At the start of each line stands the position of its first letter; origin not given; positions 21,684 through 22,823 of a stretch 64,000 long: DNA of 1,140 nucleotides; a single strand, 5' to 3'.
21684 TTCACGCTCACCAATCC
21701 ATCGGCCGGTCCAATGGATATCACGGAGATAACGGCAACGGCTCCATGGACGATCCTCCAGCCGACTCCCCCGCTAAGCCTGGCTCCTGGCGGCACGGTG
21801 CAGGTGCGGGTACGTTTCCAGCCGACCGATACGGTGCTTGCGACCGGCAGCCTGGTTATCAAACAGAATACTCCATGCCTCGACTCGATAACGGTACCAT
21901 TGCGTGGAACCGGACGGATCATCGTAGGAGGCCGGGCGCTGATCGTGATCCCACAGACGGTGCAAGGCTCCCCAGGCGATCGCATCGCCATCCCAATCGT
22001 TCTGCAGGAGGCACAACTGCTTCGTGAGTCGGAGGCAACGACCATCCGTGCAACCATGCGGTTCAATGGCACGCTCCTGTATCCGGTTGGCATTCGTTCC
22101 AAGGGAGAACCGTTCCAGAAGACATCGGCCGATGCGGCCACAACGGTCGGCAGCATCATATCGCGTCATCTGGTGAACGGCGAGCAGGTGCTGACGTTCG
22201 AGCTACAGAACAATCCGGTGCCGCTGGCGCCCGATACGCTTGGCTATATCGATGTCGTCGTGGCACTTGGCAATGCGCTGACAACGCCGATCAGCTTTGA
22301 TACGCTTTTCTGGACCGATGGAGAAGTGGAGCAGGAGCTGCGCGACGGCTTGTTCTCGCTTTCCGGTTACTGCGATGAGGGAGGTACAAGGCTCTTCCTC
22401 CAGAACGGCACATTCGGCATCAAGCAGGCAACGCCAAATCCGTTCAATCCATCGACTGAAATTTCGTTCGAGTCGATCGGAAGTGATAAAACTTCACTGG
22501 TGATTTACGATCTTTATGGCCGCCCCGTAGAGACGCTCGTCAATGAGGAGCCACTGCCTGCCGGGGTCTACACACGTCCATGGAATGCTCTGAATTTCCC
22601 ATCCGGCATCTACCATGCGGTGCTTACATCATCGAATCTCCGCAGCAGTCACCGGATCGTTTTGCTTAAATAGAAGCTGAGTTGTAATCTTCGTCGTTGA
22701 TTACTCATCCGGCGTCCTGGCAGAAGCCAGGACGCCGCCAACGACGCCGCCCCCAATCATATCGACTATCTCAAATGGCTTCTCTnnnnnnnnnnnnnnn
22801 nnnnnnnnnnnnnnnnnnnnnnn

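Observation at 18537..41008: Recurrent two-gene module: giant T9SS cargo followed immediately by a paralogous OmpA-like protein with a barrel and two OmpA_C domains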

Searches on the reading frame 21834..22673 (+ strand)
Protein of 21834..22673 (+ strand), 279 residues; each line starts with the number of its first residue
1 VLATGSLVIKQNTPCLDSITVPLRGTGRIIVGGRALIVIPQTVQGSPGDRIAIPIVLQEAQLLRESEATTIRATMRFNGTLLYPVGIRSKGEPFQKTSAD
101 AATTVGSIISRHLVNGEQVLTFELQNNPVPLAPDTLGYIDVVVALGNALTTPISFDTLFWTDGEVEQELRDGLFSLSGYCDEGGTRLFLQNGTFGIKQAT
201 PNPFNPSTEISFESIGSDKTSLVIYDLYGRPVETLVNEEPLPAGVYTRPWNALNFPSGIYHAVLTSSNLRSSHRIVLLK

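Call 54: find_homologous_proteins(query=window:21834-22673:+, max_evalue=0.00001)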
Query window:21834-22673:+ (279 aa): 225 proteins with E <= 0.00001 among 2088 candidates; the best 120 are listed.
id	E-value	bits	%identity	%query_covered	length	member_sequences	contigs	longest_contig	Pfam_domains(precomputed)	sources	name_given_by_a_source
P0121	2.5e-95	337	55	100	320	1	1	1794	-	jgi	jgi:hypothetical protein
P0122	1.0e-53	200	48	71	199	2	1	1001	-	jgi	jgi:hypothetical protein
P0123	1.5e-12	65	48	31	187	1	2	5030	PF18962.8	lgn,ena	-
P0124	1.8e-12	65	48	31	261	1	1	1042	PF18962.8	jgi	jgi:hypothetical protein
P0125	3.6e-12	64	44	31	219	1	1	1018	PF18962.8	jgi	jgi:hypothetical protein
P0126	5.6e-12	64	45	31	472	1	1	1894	PF18962.8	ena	-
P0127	7.5e-12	63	50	31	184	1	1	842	PF18962.8,PF13860.13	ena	-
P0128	9.1e-12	63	47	32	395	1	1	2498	PF18962.8,PF00149.34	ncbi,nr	ncbi:MAG: T9SS C-terminal target domain-containing protein [Methanobacteriota archaeon]|nr:MAG: T9SS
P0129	1.0e-11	63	48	31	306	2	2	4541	PF18962.8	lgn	-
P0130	1.5e-11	62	41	31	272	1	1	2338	PF18962.8,PF13860.13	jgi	-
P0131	2.3e-11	62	46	31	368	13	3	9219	PF18962.8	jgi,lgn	jgi:7,8-dihydropterin-6-yl-methyl-4-(beta-D-ribofuranosyl)aminobenzene 5'-phosphate synthase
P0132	3.9e-11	61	41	37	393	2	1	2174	PF18962.8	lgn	-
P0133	6.7e-11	60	49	31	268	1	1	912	PF18962.8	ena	-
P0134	7.3e-11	60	40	31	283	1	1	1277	PF18962.8,PF13620.13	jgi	-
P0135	1.1e-10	59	51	31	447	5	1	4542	PF18962.8,PF08309.18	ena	-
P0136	1.2e-10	59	45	31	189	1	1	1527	PF10342.16,PF18962.8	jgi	jgi:hypothetical protein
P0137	1.2e-10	59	43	31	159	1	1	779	PF18962.8,PF13860.13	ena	-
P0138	1.4e-10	59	47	31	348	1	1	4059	PF13385.14,PF18962.8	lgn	-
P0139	1.8e-10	59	45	33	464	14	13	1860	PF26549.1,PF00930.28,PF18962.8,PF26550.2,PF07676.19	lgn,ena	-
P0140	2.5e-10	58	41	31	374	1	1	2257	PF10096.15,PF18962.8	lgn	-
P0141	2.8e-10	58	43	31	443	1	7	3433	PF18962.8,PF14870.13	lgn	-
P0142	2.9e-10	58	44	32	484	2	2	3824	PF18962.8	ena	-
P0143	2.9e-10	58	29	91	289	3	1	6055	PF18962.8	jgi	-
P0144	3.2e-10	58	45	31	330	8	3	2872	PF18962.8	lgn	-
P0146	5.4e-10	57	45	31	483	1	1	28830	PF18962.8,PF07995.18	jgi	jgi:glucose/arabinose dehydrogenase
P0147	6.1e-10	57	44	31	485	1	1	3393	PF18962.8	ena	-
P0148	7.3e-10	57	45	30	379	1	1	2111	PF00756.27,PF00326.28,PF18962.8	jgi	jgi:poly(3-hydroxybutyrate) depolymerase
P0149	7.5e-10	57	47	31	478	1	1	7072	PF18962.8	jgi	jgi:hypothetical protein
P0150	9.0e-10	56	42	32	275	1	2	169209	PF18962.8,PF13860.13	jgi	jgi:hypothetical protein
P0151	9.9e-10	56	44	31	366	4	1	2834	PF18962.8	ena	-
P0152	1.1e-9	56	41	31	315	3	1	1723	PF18962.8,PF13860.13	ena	-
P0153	1.2e-9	56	43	35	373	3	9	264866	PF18962.8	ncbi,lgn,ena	-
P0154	2.0e-9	55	41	30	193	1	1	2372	PF18962.8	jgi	jgi:hypothetical protein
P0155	2.1e-9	55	39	42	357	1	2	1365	PF18962.8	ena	-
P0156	2.6e-9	55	45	29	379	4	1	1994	PF00756.27,PF00326.28,PF18962.8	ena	-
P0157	3.5e-9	54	44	30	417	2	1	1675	PF18962.8,PF14870.13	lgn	-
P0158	3.7e-9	54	41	31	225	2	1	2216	PF18962.8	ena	-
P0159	4.0e-9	54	42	31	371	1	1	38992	PF18962.8,PF13860.13,PF15902.13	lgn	-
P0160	4.3e-9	54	43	31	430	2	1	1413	PF18962.8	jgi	jgi:hypothetical protein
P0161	4.8e-9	54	43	31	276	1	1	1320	PF18962.8,PF00041.28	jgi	jgi:hypothetical protein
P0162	5.0e-9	54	38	31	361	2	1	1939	PF18962.8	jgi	jgi:hypothetical protein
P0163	5.7e-9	54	42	31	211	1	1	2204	PF18962.8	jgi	jgi:Secretion system C-terminal sorting domain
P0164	6.3e-9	54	45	30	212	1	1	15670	PF18962.8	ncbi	-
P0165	6.4e-9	54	42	31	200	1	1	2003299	PF18962.8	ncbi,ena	-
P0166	6.9e-9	53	39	32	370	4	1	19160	PF18962.8,PF13860.13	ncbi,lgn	-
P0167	7.0e-9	53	44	30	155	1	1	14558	PF18962.8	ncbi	-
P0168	8.7e-9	53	42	31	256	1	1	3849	PF18962.8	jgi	jgi:hypothetical protein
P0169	8.9e-9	53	39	33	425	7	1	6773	PF18962.8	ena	-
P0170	9.6e-9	53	32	45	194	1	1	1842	PF05593.20,PF18962.8,PF13860.13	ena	-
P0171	9.9e-9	53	42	28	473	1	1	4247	PF18962.8,PF13860.13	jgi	jgi:hypothetical protein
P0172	1.0e-8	53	43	31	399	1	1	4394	PF18962.8,PF13860.13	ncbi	-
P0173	1.1e-8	53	44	31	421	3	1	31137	PF18962.8,PF14870.13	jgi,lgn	jgi:photosystem II stability/assembly factor-like uncharacterized protein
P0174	1.1e-8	53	44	31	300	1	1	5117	PF18962.8,PF00395.26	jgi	jgi:serine protease AprX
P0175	1.1e-8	53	47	31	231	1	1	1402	PF20773.6,PF18962.8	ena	-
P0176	1.2e-8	53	41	31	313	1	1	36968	PF18962.8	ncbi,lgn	ncbi:MAG: T9SS type A sorting domain-containing protein [Acidobacteriota bacterium]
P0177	1.2e-8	53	41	31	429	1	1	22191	PF18962.8,PF02012.27,PF15902.13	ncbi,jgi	-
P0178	1.2e-8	53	42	31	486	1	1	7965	PF05593.20,PF18962.8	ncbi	-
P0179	1.2e-8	53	41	35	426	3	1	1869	PF18962.8,PF14870.13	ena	-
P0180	1.3e-8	53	43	31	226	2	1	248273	PF18962.8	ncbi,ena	-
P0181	1.3e-8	52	44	31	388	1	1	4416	PF03640.21,PF18962.8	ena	-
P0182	1.4e-8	52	44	31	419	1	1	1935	PF18962.8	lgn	-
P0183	1.4e-8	52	41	31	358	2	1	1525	PF18962.8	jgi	jgi:hypothetical protein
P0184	1.6e-8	52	40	31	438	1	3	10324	PF18962.8,PF14870.13,PF15902.13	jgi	jgi:photosystem II stability/assembly factor-like uncharacterized protein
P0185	1.9e-8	52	42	31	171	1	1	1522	PF18962.8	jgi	-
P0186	1.9e-8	52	36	43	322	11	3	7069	PF09603.16,PF18962.8,PF07603.18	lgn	-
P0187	2.0e-8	52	43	31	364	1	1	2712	PF17957.8,PF18962.8,PF13860.13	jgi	jgi:hypothetical protein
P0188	2.1e-8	52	41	31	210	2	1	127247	PF18962.8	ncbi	-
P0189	2.1e-8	52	43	31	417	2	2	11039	PF18962.8,PF14870.13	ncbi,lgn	-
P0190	2.2e-8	52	43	31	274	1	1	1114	PF18962.8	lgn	-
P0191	2.2e-8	52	44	32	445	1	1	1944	PF18962.8,PF14870.13,PF13860.13,PF02012.27,PF15902.13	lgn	-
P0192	2.4e-8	52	42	31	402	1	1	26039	PF18962.8,PF03372.30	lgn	-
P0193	2.4e-8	52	42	31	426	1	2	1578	PF18962.8,PF13860.13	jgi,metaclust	metaclust:\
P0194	2.4e-8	52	44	31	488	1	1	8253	PF18962.8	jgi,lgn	jgi:hypothetical protein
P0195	2.5e-8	52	41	31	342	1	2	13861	PF18962.8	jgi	jgi:hypothetical protein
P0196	2.6e-8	52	44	32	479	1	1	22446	PF18962.8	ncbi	-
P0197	2.7e-8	51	43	31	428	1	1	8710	PF18962.8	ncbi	ncbi:MAG: T9SS type A sorting domain-containing protein, partial [Ignavibacteria bacterium]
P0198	2.8e-8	51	45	29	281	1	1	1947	PF18962.8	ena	-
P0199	2.8e-8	51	46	28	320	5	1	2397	PF18962.8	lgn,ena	-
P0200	3.0e-8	51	41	31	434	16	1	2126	PF18962.8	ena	-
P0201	3.5e-8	51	43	31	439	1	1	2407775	PF18962.8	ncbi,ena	-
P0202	3.8e-8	51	44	29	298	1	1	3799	PF18962.8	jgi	-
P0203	3.9e-8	51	42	31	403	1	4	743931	PF18962.8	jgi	jgi:hypothetical protein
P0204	3.9e-8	51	38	31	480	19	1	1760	PF00160.27,PF18962.8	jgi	-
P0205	4.5e-8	51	41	31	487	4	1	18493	PF18962.8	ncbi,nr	ncbi:MAG: T9SS type A sorting domain-containing protein [Ignavibacteriaceae bacterium]|nr:T9SS type 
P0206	4.7e-8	51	37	31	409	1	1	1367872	PF18962.8,PF14870.13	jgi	jgi:photosystem II stability/assembly factor-like uncharacterized protein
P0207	4.9e-8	51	44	28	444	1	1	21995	PF18962.8,PF13860.13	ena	-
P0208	5.3e-8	51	35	54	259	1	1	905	PF18962.8,PF17161.11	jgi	jgi:hypothetical protein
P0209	5.3e-8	50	43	31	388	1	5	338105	PF03640.21,PF18962.8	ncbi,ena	-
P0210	5.4e-8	50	44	30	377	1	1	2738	PF17957.8,PF18962.8,PF13860.13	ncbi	-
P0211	6.0e-8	50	40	31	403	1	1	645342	PF18962.8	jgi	jgi:photosystem II stability/assembly factor-like uncharacterized protein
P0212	6.3e-8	50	42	32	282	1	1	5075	PF18962.8,PF13860.13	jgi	jgi:hypothetical protein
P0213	6.4e-8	50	29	51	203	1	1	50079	PF13585.13,PF00963.25,PF18962.8,PF13860.13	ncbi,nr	ncbi:T9SS type A sorting domain-containing protein, partial [candidate division KSB1 bacterium]|nr:T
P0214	6.4e-8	50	41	31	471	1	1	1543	PF02638.22,PF18962.8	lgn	-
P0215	6.6e-8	50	45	30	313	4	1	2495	PF18962.8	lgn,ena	-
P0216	7.0e-8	50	40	31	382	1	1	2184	PF18962.8,PF13860.13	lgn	-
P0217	7.2e-8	50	39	39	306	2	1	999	PF18962.8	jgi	jgi:hypothetical protein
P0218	7.5e-8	50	43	31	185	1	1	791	PF18962.8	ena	-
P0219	7.9e-8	50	39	32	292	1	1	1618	PF18962.8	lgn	-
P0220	8.0e-8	50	40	30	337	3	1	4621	PF18962.8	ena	-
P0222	1.0e-7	50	42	32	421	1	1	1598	PF18962.8,PF14870.13,PF15902.13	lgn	-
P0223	1.0e-7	50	41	31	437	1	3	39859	PF18962.8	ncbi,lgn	-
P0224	1.0e-7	50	42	31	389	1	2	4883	PF18962.8,PF01436.28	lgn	-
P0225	1.1e-7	50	40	33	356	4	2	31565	PF18962.8,PF13860.13,PF00753.34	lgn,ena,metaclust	metaclust:\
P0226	1.1e-7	49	42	31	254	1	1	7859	PF18962.8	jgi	jgi:hypothetical protein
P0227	1.1e-7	49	36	31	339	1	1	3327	PF18962.8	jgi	jgi:hypothetical protein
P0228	1.1e-7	49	37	41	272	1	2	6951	PF18962.8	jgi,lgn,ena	jgi:hypothetical protein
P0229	1.2e-7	49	39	30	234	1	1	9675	PF18962.8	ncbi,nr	ncbi:MAG: T9SS type A sorting domain-containing protein, partial [Melioribacteraceae bacterium]|nr:T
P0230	1.3e-7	49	39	30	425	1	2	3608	PF18962.8,PF25852.1,PF14870.13,PF15902.13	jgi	jgi:photosystem II stability/assembly factor-like uncharacterized protein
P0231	1.3e-7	49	48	25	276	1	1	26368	PF18962.8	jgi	jgi:hypothetical protein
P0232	1.5e-7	49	42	31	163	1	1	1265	PF18962.8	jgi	jgi:hypothetical protein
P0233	1.6e-7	49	42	31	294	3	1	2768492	PF18962.8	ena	-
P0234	1.6e-7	49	40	30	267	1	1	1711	PF18962.8,PF13860.13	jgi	jgi:hypothetical protein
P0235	1.6e-7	49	46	28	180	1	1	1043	PF18962.8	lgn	-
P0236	1.7e-7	49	40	31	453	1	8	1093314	PF07494.18,PF18962.8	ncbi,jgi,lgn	-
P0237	1.7e-7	49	42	31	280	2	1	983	PF22073.3,PF15780.12,PF07610.18,PF18962.8,PF22544.3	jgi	jgi:hypothetical protein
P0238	1.8e-7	49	43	31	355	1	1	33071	PF11551.15,PF18962.8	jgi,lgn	jgi:hypothetical protein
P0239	1.9e-7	49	40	31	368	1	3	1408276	PF18962.8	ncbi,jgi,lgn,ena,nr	ncbi:MAG TPA: T9SS type A sorting domain-containing protein [Bacteroidota bacterium]|nr:T9SS type A 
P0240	2.0e-7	49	40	31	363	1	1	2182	PF18962.8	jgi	-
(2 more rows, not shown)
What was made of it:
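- On T9SS type A CTD cargo (TIGR04183 / PF18962): A search with the C-terminal 279 aa of cargo 1 returned mostly PF18962 proteins (call 54).
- Tried and rejected: find_homologous_proteins with the cargo C-terminus: swamped by generic type A CTD proteins (call 54).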

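Call 74: predict_structure(alignment_id=A6)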
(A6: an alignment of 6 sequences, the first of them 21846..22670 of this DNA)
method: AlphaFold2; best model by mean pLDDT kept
length: 275 residues; sequences in the alignment: 6
mean_pLDDT: 51.6   pTM: 0.38
mean pLDDT of the five models: 51.6, 45.2, 44.3, 43.8, 38.4
residues with pLDDT >= 90: 5; 70-90: 52; 50-70: 89; < 50: 129
segments of 3 or more residues with pLDDT < 50: 1-41, 54-64, 92-101, 124-128, 142-203
pLDDT, mean of each block of 10 residues (from residue 1): 23 23 24 42 57 42 51 61 60 38 60 63 50 62 47 38 31 29 24 27 63 82 80 87 78 72 75 58
secondary structure, 60 per line:
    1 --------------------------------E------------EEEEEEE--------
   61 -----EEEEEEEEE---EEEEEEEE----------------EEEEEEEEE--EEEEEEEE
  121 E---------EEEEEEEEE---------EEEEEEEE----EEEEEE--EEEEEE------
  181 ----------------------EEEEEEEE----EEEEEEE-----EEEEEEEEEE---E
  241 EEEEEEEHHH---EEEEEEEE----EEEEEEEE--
elements in order: E46-52 E66-74 E78-85 E102-110 E113-121 E131-139 E149-156 E161-166 E169-174 E203-210 E215-221 E227-236 E240-247 E254-261 E266-273
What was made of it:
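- AF2 of the cargo cassette failed (pLDDT 51.6, call 74) and no multimer tool was available.
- Tried and rejected: With the six allowed sequences the model was poor (pLDDT 51.6; call 74), so no fold search was run on it.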

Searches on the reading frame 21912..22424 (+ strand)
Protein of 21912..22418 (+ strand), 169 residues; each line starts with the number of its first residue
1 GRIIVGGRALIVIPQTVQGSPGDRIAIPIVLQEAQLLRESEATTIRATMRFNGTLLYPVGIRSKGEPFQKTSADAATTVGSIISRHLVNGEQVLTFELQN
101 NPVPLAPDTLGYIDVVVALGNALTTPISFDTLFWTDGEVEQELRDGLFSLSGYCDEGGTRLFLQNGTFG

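Call 47: search_protein_families(library=pfam, proteins=[window:21912-22418:+], max_evalue=10)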
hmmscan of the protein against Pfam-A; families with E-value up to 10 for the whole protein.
seq(169 aa): 2 families
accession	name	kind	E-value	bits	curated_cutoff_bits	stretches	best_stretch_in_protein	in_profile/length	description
PF00963.24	Cohesin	-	0.13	12.9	24.1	1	15-68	6-55/139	Cohesin domain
PF06185.18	YecM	-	0.18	12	25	1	62-106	38-81/180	YecM protein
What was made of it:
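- On Cohesin (PF00963): The window copies are below threshold (E 0.13; call 47), and the AF2 model was too poor to test the fold (call 74).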

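Call 67: find_homologous_proteins(query=A7, max_evalue=0.00001)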
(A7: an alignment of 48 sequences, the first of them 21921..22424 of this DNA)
Query A7 (48 sequences) (168 aa, profile of the alignment): 1 proteins with E <= 0.00001 among 2138 candidates.
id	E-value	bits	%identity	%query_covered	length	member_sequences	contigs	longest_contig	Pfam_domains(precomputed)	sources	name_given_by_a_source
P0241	1.5e-15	75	25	35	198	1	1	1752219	-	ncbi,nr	ncbi:MAG: hypothetical protein IPI24_02815 [Ignavibacteria bacterium]|nr:hypothetical protein [Ignav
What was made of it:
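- Tried and rejected: find_homologous_proteins with the pre-CTD alignment: returned a single hit (call 67).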

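Call 75: search_solved_structures(query=A7, max_evalue=10)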
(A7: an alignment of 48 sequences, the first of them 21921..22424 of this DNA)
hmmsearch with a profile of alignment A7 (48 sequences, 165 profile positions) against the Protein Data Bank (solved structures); distinct sequences matched with E-value up to 10: 25.
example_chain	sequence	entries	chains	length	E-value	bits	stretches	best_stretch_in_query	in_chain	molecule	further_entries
2vn5_A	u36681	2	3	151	9e-06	28.8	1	24-146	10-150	SCAFFOLDING PROTEIN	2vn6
1g1k_A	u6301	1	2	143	1.4e-05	28.2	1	25-146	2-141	SCAFFOLDING PROTEIN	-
5nrk_A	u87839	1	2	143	0.0025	20.9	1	24-123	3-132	Endoglucanase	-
5nrm_A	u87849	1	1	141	0.0033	20.5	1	26-123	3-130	Endoglucanase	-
6kg8_A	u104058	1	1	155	0.021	17.9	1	21-145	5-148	Probably cellulosomal scaffolding protein, secreted cellulose-binding and cohesin domain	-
3ul4_A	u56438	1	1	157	0.022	17.8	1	22-86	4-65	Cellulosome-anchoring protein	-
4dh2_A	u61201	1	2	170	0.033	17.3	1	21-96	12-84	Cellulosome anchoring protein cohesin region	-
6kgc_A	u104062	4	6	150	0.033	17.2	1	22-145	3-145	Probably cellulosomal scaffolding protein, secreted cellulose-binding and cohesin domain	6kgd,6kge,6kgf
1aoh_A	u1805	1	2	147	0.061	16.4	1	27-81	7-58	Cellulosomal-scaffolding protein A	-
2y3n_A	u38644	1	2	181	0.081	16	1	25-80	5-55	CELLULOSOMAL SCAFFOLDIN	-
1tyj_A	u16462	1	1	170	0.12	15.5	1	26-80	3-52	cellulosomal scaffoldin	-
4ums_A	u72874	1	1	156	0.15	15.1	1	27-82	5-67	CELLULOSOMAL ANCHORING SCAFFOLDIN B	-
3kcp_A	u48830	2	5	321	0.26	14.3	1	22-81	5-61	Cellulosomal-scaffolding protein A | Cellulosome anchoring protein cohesin region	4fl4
2ccl_A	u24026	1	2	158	0.35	13.9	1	26-83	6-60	CELLULOSOMAL SCAFFOLDING PROTEIN A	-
1ohz_A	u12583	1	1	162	0.42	13.6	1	26-83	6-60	CELLULOSOMAL SCAFFOLDING PROTEIN A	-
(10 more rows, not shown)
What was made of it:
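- On Cohesin (PF00963): The family profile against PDB gives cohesins 2vn5 at 9e-6 and 1g1k at 1.4e-5, covering about 120 of 165 positions (call 75).
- The family profile matches PDB cohesins at 9e-6 and 1.4e-5, and 17 of the top 25 hits are cohesins (call 75).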

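Call 76: search_protein_families(library=pfam, alignment_id=A7, max_evalue=1)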
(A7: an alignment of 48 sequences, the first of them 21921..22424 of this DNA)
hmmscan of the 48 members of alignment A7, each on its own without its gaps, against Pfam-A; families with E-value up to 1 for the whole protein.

A. member 1, window:21921-22424:+ (168 aa): 2 families
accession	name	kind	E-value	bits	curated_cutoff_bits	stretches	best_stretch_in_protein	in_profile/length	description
PF00963.24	Cohesin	-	0.13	12.9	24.1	1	12-65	6-55/139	Cohesin domain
PF06185.18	YecM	-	0.18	12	25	1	59-103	38-81/180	YecM protein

B. families by the number of members that match (of 48 scanned): 15 families
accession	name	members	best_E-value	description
PF00963.24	Cohesin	12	1e-06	Cohesin domain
PF06145.16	Corona_NS1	1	0.0038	Coronavirus nonstructural protein NS1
PF22598.2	CdsD_PD2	1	0.0059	CdsD, periplasmic PD2 domain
PF13820.11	NCOA6_TRADD-N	1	0.011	Nuclear receptor coactivator 6, TRADD-N domain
PF16132.11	DUF4843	1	0.014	Domain of unknown function (DUF4843)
PF23619.1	Ig_VWA7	1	0.082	VWA7 Ig-like domain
PF25158.1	ABCA11_C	1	0.093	ABC transporter A family member 11-like, C-terminal domain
PF19988.4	DUF6424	1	0.12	Family of unknown function (DUF6424)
PF06185.18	YecM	1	0.18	YecM protein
PF11184.13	DUF2969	1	0.18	Protein of unknown function (DUF2969)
PF23747.2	Ig-like_CATSPERD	1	0.19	CATSPERD Ig-like domain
PF16530.11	IHHNV_capsid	1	0.21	Infectious hypodermal and haematopoietic necrosis virus, capsid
PF22254.1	TFA2_E-tether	1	0.23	Tfa2 E-tether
PF14085.11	DUF4265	1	0.23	Domain of unknown function (DUF4265)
PF24544.1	Ig_TPPC8_3rd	1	0.28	TPPC8 third Ig-like domain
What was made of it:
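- On Cohesin (PF00963): Pfam Cohesin hits 12/48 members with a best E of 1e-6 (call 76).
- Profile similarity to cellulosomal cohesins (calls 75, 76).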

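Call 77: search_protein_representatives(protein=window:21921-22424:+)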
Query: 168 residues. Proteins with E-value up to 0.001 (for the whole library): 392; up to 1e-10: 38; up to 1e-30: 16. The best 150 are listed.
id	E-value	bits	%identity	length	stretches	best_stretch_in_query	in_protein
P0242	1.2e-70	252.8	68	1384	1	1-168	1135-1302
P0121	1.5e-54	200.6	56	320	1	4-168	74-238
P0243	1.0e-46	175.1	52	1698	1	4-168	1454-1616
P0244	6.9e-46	172.4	53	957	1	4-168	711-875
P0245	1.6e-45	171.2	52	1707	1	4-168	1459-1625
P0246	1.2e-44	168.3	46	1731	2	4-168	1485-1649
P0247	1.9e-44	167.7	48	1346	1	4-168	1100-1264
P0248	4.9e-43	163.1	53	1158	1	3-168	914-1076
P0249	6.2e-42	159.5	53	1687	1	4-168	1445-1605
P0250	4.2e-39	150.3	48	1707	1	4-168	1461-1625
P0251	6.8e-37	143.1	49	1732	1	4-168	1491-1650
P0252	7.0e-37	143.1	45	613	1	3-168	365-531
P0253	7.9e-37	142.9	47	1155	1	4-168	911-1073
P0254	1.9e-35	138.4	46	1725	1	4-168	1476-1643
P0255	1.2e-34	135.8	44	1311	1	8-168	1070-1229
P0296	1.4e-09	54.3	37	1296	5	17-61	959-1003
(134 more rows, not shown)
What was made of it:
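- Tried and rejected: The exhaustive phmmer search was used instead (call 77).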
